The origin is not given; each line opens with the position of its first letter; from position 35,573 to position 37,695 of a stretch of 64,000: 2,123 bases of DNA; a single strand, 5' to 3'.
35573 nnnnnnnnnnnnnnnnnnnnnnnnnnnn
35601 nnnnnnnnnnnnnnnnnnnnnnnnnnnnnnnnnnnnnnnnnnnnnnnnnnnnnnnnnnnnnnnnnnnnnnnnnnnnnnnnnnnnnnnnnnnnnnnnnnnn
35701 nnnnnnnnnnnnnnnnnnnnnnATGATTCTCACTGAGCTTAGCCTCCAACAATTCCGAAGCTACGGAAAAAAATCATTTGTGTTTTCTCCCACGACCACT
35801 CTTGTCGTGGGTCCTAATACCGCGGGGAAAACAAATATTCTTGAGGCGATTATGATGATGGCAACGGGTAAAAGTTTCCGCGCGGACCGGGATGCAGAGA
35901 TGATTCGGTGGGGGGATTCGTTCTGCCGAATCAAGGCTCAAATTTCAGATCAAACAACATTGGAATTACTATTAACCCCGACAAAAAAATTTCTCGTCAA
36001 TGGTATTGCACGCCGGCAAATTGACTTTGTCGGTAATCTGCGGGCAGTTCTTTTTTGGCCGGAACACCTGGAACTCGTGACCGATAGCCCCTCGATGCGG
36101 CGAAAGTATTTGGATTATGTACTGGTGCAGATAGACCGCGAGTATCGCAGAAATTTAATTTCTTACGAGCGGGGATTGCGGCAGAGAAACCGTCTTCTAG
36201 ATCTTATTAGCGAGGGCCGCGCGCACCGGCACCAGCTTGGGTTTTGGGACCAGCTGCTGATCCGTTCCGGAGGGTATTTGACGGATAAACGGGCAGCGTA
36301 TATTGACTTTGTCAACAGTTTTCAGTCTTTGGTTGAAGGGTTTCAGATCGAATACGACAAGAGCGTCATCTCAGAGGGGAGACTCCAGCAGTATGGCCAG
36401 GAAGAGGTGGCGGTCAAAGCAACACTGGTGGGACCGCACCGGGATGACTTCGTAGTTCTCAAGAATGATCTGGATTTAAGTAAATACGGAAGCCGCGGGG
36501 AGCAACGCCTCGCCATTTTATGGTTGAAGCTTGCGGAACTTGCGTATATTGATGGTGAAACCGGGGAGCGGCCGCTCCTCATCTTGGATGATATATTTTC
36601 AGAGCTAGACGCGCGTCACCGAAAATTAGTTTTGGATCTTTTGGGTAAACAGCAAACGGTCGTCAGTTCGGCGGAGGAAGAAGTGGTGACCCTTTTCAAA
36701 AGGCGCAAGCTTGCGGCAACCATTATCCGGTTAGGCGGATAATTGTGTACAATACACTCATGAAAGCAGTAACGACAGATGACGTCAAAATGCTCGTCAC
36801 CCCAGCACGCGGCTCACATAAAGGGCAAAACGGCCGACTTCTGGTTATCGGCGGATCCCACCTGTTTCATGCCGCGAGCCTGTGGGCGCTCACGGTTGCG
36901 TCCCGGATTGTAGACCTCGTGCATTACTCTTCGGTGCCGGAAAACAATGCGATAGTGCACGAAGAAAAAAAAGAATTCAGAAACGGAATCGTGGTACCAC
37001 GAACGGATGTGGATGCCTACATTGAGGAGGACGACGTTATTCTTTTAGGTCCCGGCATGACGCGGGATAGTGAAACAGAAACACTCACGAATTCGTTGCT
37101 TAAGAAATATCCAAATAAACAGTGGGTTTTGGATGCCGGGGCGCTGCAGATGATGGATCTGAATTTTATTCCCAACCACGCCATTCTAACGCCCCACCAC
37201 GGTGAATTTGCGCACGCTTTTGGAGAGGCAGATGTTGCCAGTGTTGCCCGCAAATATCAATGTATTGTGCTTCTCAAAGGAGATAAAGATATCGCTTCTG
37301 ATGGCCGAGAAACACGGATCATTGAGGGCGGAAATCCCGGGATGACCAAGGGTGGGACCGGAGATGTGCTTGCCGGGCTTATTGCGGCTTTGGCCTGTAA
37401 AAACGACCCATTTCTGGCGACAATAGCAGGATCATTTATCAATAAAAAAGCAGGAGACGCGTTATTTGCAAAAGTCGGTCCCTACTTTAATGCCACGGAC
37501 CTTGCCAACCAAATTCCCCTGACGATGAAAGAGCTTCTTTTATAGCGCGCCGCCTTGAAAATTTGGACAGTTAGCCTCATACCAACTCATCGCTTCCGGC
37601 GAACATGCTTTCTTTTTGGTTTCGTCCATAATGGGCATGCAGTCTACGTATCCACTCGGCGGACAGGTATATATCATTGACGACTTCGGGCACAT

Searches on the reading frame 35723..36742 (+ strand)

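Call 37: search_protein_families(library=pfam, proteins=[window:35723-36742:+], max_evalue=0.01)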
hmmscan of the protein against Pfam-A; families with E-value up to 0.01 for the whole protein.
window:35723-36742:+ (339 aa): 6 families
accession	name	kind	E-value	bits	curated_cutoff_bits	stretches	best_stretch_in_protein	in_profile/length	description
PF02463.25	SMC_N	-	4.5e-19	69.2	40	1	3-322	2-202/220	RecF/RecN/SMC N terminal domain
PF13476.12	AAA_23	-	2.6e-12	48.3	27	1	5-85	1-80/201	AAA domain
PF13175.12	AAA_15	-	1.4e-09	38.5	32.1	1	1-65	1-55/374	AAA ATPase domain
PF13514.12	AAA_27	-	1.7e-05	24.9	22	1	1-76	1-76/206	AAA domain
PF13304.12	AAA_21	-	2.9e-05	24.7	27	1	26-47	2-23/304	AAA domain, putative AbiEii toxin, Type IV TA system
PF13555.12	AAA_29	-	9.6e-05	22.5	27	1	3-51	1-50/61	P-loop containing region of AAA domain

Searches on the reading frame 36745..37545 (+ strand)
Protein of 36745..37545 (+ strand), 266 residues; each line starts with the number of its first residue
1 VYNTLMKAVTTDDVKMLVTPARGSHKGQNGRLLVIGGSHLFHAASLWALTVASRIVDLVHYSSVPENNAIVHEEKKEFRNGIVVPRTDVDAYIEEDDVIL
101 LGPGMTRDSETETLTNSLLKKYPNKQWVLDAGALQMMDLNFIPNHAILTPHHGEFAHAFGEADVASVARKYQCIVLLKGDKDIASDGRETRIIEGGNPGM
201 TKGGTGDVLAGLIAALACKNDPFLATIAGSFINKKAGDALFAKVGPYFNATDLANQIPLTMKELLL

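Call 37: search_protein_families(library=pfam, proteins=[window:36745-37545:+], max_evalue=0.01)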
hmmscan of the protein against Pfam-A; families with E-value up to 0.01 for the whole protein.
window:36745-37545:+ (266 aa): 2 families
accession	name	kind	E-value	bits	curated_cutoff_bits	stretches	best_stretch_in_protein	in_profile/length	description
PF01256.23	Carb_kinase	-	1.9e-38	132.8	27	1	32-258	1-241/242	NAD(P)H-hydrate dehydratase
PF02110.20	HK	-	4.5e-09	36.5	27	1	162-241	142-223/247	Hydroxyethylthiazole kinase family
